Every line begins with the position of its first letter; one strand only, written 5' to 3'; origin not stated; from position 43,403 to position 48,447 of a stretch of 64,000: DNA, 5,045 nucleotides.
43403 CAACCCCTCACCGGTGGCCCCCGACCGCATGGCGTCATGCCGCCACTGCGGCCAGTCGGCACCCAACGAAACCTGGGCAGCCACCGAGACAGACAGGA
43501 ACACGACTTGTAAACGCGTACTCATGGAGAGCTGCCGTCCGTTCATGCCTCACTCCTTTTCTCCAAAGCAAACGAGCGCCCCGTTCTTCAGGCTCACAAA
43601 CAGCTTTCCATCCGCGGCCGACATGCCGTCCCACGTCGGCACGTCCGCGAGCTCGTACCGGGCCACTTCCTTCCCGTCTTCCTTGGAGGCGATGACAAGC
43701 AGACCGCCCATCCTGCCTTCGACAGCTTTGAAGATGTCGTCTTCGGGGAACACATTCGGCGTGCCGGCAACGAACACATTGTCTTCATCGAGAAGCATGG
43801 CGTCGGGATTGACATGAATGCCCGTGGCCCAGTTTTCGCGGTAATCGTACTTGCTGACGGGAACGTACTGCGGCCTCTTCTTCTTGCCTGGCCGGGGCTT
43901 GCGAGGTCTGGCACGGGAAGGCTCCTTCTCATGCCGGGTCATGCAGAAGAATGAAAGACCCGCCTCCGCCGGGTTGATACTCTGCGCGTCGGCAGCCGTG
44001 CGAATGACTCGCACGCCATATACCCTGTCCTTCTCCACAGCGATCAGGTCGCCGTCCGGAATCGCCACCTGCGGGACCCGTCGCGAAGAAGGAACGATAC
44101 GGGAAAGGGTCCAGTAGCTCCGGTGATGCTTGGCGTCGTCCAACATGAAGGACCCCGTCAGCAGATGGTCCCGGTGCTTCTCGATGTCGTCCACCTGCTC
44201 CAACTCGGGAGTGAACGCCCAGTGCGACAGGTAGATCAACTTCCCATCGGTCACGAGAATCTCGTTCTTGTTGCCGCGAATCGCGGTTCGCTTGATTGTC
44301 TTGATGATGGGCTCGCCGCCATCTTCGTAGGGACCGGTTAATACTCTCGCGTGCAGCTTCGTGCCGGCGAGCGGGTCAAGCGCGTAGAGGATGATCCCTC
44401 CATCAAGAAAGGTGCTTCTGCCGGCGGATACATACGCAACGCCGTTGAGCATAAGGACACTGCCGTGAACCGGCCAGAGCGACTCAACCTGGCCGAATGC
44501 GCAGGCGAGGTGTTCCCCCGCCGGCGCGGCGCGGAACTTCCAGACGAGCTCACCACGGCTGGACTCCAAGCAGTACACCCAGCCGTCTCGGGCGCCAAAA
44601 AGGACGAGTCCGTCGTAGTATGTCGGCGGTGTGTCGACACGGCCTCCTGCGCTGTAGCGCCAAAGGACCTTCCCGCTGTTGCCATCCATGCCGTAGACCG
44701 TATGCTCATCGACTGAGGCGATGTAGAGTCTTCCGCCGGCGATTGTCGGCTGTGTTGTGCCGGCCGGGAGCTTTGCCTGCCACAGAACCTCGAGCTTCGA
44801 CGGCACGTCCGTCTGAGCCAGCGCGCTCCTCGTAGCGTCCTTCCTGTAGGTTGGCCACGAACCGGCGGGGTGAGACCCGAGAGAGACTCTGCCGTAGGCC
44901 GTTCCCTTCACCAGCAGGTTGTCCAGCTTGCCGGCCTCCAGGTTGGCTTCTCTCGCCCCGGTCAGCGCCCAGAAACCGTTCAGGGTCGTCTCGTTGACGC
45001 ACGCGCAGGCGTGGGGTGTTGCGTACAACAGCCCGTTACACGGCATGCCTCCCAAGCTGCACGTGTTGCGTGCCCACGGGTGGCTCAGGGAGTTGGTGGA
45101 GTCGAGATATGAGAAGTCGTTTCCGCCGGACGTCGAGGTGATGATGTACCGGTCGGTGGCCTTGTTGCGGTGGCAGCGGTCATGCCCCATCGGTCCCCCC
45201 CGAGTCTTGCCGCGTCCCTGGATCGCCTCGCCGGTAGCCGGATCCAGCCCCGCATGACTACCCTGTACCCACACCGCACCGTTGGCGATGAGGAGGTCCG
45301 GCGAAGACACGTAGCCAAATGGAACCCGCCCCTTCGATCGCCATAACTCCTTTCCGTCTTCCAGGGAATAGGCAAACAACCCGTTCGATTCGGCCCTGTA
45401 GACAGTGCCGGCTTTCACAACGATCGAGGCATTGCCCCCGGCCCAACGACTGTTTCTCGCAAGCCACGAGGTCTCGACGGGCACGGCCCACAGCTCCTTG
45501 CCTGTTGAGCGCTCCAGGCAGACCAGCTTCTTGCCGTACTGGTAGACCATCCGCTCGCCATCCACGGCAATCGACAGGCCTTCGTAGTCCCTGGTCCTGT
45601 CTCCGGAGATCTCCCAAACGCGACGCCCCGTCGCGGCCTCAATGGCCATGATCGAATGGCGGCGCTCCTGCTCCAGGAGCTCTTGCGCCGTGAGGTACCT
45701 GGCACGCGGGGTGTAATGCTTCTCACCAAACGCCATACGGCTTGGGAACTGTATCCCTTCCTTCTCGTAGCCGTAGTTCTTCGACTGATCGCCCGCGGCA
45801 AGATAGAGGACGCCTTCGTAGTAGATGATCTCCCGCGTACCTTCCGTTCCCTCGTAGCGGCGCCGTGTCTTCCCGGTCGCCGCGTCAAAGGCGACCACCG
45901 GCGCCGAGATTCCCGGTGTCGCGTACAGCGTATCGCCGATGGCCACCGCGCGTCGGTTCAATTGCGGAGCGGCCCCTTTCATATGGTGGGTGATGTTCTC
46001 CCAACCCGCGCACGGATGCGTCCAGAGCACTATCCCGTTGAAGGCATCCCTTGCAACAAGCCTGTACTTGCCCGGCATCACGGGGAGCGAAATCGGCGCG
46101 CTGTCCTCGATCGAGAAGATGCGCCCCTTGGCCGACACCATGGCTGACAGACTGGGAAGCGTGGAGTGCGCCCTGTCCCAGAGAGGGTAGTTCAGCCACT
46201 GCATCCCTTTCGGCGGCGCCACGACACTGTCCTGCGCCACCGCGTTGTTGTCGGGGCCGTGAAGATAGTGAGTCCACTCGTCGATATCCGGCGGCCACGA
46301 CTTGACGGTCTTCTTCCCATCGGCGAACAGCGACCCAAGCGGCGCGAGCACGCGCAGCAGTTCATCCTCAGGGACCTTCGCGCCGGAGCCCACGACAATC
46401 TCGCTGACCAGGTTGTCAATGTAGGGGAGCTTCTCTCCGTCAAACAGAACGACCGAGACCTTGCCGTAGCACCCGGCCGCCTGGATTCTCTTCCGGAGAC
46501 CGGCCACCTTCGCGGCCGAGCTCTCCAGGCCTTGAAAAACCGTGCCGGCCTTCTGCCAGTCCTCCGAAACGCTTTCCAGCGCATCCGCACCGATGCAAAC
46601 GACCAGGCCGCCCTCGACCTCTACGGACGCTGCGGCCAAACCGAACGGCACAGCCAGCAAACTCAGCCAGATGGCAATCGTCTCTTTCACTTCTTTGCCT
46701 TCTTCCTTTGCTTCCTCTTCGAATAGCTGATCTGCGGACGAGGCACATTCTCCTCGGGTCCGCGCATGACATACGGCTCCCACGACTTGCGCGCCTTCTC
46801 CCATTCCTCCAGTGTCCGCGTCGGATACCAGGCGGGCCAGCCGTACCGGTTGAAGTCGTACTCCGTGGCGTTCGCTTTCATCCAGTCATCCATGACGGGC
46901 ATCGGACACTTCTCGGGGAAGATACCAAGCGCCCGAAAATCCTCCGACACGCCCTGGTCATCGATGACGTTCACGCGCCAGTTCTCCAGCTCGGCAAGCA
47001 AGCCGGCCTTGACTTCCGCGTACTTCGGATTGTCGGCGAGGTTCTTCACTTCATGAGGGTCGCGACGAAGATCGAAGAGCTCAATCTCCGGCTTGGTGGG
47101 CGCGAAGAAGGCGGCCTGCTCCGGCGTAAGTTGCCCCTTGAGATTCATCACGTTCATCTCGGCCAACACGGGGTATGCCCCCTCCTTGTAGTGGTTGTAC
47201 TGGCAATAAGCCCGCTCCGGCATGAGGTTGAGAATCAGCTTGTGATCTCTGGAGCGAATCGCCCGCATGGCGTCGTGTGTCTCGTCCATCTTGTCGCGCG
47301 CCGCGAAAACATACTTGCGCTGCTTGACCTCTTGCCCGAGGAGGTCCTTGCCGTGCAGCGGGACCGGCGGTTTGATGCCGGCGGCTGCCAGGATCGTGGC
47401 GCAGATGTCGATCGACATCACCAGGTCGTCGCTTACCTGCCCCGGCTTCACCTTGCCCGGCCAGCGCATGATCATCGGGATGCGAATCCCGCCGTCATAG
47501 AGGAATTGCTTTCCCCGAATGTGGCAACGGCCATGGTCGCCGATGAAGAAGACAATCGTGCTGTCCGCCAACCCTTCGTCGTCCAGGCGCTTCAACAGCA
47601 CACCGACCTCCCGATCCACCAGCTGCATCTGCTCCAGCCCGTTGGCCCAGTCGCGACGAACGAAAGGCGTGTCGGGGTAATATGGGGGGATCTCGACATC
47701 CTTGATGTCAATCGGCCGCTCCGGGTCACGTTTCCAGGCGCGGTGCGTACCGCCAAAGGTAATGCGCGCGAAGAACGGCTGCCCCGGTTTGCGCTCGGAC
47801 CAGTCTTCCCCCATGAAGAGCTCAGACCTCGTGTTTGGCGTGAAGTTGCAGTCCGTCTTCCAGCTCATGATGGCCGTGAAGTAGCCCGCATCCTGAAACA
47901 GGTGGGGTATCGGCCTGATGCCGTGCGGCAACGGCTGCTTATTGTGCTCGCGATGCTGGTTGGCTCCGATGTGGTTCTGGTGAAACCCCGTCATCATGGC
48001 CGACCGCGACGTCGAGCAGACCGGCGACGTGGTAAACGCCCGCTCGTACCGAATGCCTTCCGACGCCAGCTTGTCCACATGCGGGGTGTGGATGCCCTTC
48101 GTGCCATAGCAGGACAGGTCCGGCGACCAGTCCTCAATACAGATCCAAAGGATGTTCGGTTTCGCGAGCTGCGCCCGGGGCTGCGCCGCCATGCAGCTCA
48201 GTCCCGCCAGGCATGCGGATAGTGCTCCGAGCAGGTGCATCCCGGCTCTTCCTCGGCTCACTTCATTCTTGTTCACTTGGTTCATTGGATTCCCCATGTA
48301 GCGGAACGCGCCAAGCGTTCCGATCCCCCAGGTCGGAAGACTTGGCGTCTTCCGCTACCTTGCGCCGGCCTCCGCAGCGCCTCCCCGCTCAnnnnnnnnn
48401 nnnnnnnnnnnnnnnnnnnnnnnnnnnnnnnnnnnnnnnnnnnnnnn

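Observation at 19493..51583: Five large exported paralogs (methyltransferase-like Rossmann domain + two PQQ/BamB-like propellers + conserved His/Cys cluster) interleaved with sulfatases and fucosidases: a candidate uncharacterised glycan-processing family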

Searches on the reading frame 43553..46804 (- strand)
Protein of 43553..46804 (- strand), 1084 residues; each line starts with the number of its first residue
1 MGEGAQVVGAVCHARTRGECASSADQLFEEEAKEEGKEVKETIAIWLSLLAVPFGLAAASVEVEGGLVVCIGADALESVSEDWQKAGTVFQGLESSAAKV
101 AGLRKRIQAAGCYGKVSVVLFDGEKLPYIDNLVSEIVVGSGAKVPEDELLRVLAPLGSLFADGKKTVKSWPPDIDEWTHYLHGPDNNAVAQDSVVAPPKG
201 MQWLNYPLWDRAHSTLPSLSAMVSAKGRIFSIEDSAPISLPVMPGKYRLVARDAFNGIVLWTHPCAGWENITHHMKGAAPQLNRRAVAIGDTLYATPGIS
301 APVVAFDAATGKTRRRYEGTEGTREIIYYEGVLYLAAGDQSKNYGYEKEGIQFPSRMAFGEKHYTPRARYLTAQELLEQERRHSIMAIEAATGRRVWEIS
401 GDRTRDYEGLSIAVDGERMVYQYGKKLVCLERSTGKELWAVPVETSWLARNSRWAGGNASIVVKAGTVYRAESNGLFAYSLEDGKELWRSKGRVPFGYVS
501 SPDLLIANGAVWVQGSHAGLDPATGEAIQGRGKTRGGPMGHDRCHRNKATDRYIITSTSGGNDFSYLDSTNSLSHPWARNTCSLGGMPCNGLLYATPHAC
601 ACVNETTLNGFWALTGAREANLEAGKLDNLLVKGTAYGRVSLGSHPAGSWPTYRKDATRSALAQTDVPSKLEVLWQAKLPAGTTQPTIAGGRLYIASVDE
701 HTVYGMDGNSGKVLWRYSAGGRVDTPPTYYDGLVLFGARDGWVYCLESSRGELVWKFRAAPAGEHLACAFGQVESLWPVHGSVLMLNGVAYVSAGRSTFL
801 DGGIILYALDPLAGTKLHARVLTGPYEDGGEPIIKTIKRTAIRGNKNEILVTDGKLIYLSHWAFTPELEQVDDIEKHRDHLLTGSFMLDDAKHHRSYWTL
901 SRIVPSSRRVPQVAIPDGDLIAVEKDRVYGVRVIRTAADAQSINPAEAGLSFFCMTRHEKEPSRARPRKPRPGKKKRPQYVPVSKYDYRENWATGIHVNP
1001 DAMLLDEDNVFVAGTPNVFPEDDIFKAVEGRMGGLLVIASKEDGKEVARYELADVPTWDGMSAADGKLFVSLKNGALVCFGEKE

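Call 3: search_protein_families(library=pfam, proteins=[window:43553-46804:-], max_evalue=0.01)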
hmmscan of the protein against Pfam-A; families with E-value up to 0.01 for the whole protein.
window:43553-46804:- (1084 aa): 3 families
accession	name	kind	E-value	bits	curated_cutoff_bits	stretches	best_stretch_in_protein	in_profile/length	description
PF13360.13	PQQ_2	-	5.4e-33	115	27.6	2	383-528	3-141/233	Outer membrane protein assembly factor BamB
PF13570.13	Beta-prop_ACSF4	-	5.3e-13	49.5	133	1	673-759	167-253/329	Beta-alanine-activating enzyme, beta-propeller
PF01011.28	PQQ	-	3.3e-11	43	26.7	0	272-340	39-109/595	Glucose/ethanol/alcohol dehydrogenase, beta-propeller domain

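Call 4: search_protein_families(library=ncbifam, proteins=[window:43553-46804:-], max_evalue=0.01)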
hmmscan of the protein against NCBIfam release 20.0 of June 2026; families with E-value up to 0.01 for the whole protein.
window:43553-46804:- (1084 aa): 6 families
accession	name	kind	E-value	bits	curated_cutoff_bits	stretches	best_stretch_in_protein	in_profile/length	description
TIGR03300.1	assembly_YfgL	equivalog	7.7e-21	74.2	285.2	2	657-758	26-132/377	outer membrane protein assembly factor BamB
NF008351.0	PRK11138.1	equivalog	4.7e-12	45.1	423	2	675-758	105-187/394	outer membrane protein assembly factor BamB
NF053615.1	SerThrKinAfsKStmc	equivalog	4.9e-12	45.3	1300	2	688-758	703-771/809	protein serine/threonine kinase AfsK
TIGR03075.1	PQQ_enz_alc_DH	subfamily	1.8e-11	43.4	480.05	1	680-759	59-148/530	PQQ-dependent dehydrogenase, methanol/ethanol family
TIGR04528.1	acido_non_PQQ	subfamily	3.7e-08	32.6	650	1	647-760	3-131/493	acido-empty-quinoprotein group A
NF050114.1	Rv3212_fam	equivalog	2.8e-07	30.1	150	1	658-718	41-98/393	Rv3212 family protein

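Call 90: find_homologous_proteins(query=window:43553-46690:-, max_evalue=1e-50)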
Query window:43553-46690:- (1046 aa): 2343 proteins with E <= 1e-50 among 8000 candidates; the best 120 are listed.
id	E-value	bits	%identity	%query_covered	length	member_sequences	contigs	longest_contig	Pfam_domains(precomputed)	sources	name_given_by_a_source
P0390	0.0e+0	2438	100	100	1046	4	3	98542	PF01011.29,PF13360.14,PF13570.14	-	-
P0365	0.0e+0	1616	66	98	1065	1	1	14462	PF01011.29,PF13360.14,PF13570.14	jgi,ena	-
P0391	0.0e+0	1468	61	99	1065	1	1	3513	PF13360.14,PF13570.14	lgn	-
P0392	0.0e+0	1368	66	82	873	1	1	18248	PF01011.29,PF13360.14,PF13570.14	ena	-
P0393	0.0e+0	1309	55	97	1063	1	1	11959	PF01011.29,PF07774.20,PF13360.14,PF13570.14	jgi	jgi:outer membrane protein assembly factor BamB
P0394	0.0e+0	1189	53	98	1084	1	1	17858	PF13847.13,PF01011.29,PF13360.14,PF13649.13,PF13570.14,PF08241.19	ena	-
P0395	0.0e+0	1176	51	98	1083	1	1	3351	PF13847.13,PF01011.29,PF13360.14,PF13649.13,PF13570.14,PF08241.19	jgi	jgi:outer membrane protein assembly factor BamB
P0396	1.9e-287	974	46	98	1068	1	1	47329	PF13847.13,PF01011.29,PF13360.14,PF13649.13,PF13570.14,PF08241.19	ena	-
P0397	3.2e-286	970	44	97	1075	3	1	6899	PF13360.14,PF13570.14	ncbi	-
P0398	4.0e-285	967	46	97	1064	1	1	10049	PF01011.29,PF13360.14,PF13649.13,PF13570.14,PF08241.19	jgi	-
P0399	1.2e-282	958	45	97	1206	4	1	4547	PF13847.13,PF01011.29,PF13360.14,PF13649.13,PF13570.14,PF08241.19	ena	-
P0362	3.1e-282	957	45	100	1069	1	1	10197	PF01011.29,PF13360.14,PF13649.13,PF13570.14,PF25293.2,PF08241.19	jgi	jgi:outer membrane protein assembly factor BamB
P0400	2.0e-281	954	46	98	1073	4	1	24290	PF13360.14,PF13649.13,PF13570.14,PF08241.19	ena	-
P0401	4.1e-279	947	44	97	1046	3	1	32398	PF01011.29,PF13360.14,PF13570.14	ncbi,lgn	-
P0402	7.7e-277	939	43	98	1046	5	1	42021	PF13360.14,PF13570.14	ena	-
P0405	9.0e-271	919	43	98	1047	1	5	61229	PF01011.29,PF13360.14,PF13570.14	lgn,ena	-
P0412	7.5e-250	850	41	100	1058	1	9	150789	PF01011.29,PF13360.14,PF13570.14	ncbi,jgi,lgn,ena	-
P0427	1.2e-235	803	39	98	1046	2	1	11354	PF01011.29,PF13360.14,PF13649.13,PF13570.14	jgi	-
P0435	8.5e-233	793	39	98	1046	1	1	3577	PF01011.29,PF13360.14,PF13570.14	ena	-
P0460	6.4e-228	777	40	97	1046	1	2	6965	PF01011.29,PF13360.14,PF13570.14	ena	-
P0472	4.2e-225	768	39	97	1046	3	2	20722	PF13847.13,PF01011.29,PF13360.14,PF13649.13,PF13570.14,PF08241.19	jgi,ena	-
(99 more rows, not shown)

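Call 91: find_encoding_contigs(protein=P0396, flank=10000, max_places=1)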
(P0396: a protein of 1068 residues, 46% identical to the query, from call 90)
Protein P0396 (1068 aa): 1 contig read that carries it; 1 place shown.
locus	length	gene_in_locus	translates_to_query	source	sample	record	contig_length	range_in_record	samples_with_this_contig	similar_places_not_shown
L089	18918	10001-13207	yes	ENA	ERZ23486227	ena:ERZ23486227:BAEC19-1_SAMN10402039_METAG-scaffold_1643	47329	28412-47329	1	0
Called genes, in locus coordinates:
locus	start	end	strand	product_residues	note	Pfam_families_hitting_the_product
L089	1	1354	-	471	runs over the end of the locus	PF00115:COX1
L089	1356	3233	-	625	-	PF14522:Cytochrome_C7 (faint), PF02433:FixO (faint), PF00034:Cytochrom_C, PF13442:Cytochrome_CBB3, PF00034:Cytochrom_C (weak)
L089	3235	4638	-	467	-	PF00033:Cytochrome_B, PF13631:Cytochrom_B_N_2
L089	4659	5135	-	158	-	PF00355:Rieske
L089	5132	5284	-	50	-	PF03597:FixS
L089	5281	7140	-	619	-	PF00037:Fer4 (faint), PF14691:Fer4_20, PF12837:Fer4_6 (faint), PF07992:Pyr_redox_2, PF13450:NAD_binding_8 (weak), PF13738:Pyr_redox_3 (faint), PF12838:Fer4_7, PF13183:Fer4_8 (weak)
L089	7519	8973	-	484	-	PF25323:6TM_PilS (weak), PF02518:HATPase_c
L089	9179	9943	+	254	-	PF06439:3keto-disac_hyd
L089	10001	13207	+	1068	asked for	PF08241:Methyltransf_11 (weak), PF13649:Methyltransf_25, PF13847:Methyltransf_31 (weak), PF01011:PQQ (faint), PF13360:PQQ_2, PF13570:Beta-prop_ACSF4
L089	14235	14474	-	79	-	PF15919:HicB_lk_antitox, PF21748:UPF0150 (weak)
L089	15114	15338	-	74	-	-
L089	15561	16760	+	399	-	-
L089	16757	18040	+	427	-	PF02687:FtsX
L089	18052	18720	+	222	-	PF00005:ABC_tran, PF13304:AAA_21 (faint)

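Call 92: find_encoding_contigs(protein=P0412, flank=10000, max_places=1)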
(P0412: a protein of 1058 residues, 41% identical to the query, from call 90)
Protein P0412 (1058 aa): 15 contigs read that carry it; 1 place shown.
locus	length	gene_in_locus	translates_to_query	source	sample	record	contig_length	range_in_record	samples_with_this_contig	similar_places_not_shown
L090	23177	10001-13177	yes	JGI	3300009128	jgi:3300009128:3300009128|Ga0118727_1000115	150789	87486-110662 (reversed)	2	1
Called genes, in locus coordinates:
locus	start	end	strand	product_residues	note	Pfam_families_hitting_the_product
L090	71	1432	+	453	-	PF00079:Serpin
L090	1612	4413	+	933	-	PF01011:PQQ (faint), PF13360:PQQ_2, PF13570:Beta-prop_ACSF4, PF11721:Malectin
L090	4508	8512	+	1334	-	PF17132:Glyco_hydro_106, PF00754:F5_F8_type_C (faint), PF13385:Laminin_G_3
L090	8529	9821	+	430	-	PF13570:Beta-prop_ACSF4 (faint), PF01011:PQQ (faint), PF13360:PQQ_2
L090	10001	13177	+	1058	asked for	PF01011:PQQ (faint), PF13360:PQQ_2, PF13570:Beta-prop_ACSF4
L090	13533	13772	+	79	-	-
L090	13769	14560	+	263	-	PF00722:Glyco_hydro_16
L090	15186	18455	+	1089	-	PF18582:HZS_alpha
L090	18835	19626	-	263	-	PF06283:ThuA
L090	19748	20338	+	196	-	-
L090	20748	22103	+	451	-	PF01408:GFO_IDH_MocA, PF19051:GFO_IDH_MocA_C2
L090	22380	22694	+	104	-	PF01402:RHH_1 (weak), PF03683:UPF0175 (weak)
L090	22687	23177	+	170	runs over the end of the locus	PF11848:DUF3368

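Call 93: find_encoding_contigs(protein=P0405, flank=10000, max_places=1)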
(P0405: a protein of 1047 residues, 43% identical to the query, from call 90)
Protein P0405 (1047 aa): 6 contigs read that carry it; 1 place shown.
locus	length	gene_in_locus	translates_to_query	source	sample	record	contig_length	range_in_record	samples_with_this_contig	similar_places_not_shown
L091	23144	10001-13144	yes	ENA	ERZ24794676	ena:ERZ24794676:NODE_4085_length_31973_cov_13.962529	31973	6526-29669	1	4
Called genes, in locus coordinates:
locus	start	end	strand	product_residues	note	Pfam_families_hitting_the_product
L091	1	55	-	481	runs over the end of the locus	PF00884:Sulfatase, PF01663:Phosphodiest (faint), PF16347:SGSH_C (weak)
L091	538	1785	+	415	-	PF01408:GFO_IDH_MocA, PF02894:GFO_IDH_MocA_C (faint), PF19051:GFO_IDH_MocA_C2 (weak), PF22725:GFO_IDH_MocA_C3 (faint)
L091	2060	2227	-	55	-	-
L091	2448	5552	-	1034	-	PF00873:ACR_tran, PF03176:MMPL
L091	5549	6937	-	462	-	PF25917:BSH_RND (weak), PF25967:RND-MFP_C (weak)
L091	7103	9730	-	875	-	PF01326:PPDK_N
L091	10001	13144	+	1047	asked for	PF01011:PQQ (faint), PF13360:PQQ_2, PF13570:Beta-prop_ACSF4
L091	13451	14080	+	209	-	PF07963:N_methyl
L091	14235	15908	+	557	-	PF02463:SMC_N (faint), PF00005:ABC_tran, PF05783:DLIC (faint), PF13304:AAA_21 (faint), PF13476:AAA_23 (faint), PF13555:AAA_29 (faint), PF12848:ABC_tran_Xtn (faint), PF00005:ABC_tran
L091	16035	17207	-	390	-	PF01306:LacY_symp, PF03825:Nuc_H_symport, PF07690:MFS_1, PF12832:MFS_1_like, PF07690:MFS_1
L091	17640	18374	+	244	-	PF00932:LTD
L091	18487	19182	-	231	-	PF00535:Glycos_transf_2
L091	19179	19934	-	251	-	PF00731:AIRC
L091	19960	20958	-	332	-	PF00480:ROK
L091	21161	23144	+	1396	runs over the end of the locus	PF18582:HZS_alpha, PF03781:FGE-sulfatase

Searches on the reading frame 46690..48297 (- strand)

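Call 7: search_protein_families(library=pfam, proteins=[window:46690-48297:-], max_evalue=0.001)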
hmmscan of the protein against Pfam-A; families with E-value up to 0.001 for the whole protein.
window:46690-48297:- (536 aa): 3 families
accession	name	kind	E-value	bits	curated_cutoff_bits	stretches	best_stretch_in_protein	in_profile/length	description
PF00884.28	Sulfatase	-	6.2e-40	137.8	25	1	47-308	1-301/301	Sulfatase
PF16347.10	SGSH_C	-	7e-23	81.9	29.3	2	262-356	7-108/154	N-sulphoglucosamine sulphohydrolase, C-terminal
PF01663.27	Phosphodiest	-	6.6e-05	23.1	23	0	221-260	185-224/342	Type I phosphodiesterase / nucleotide pyrophosphatase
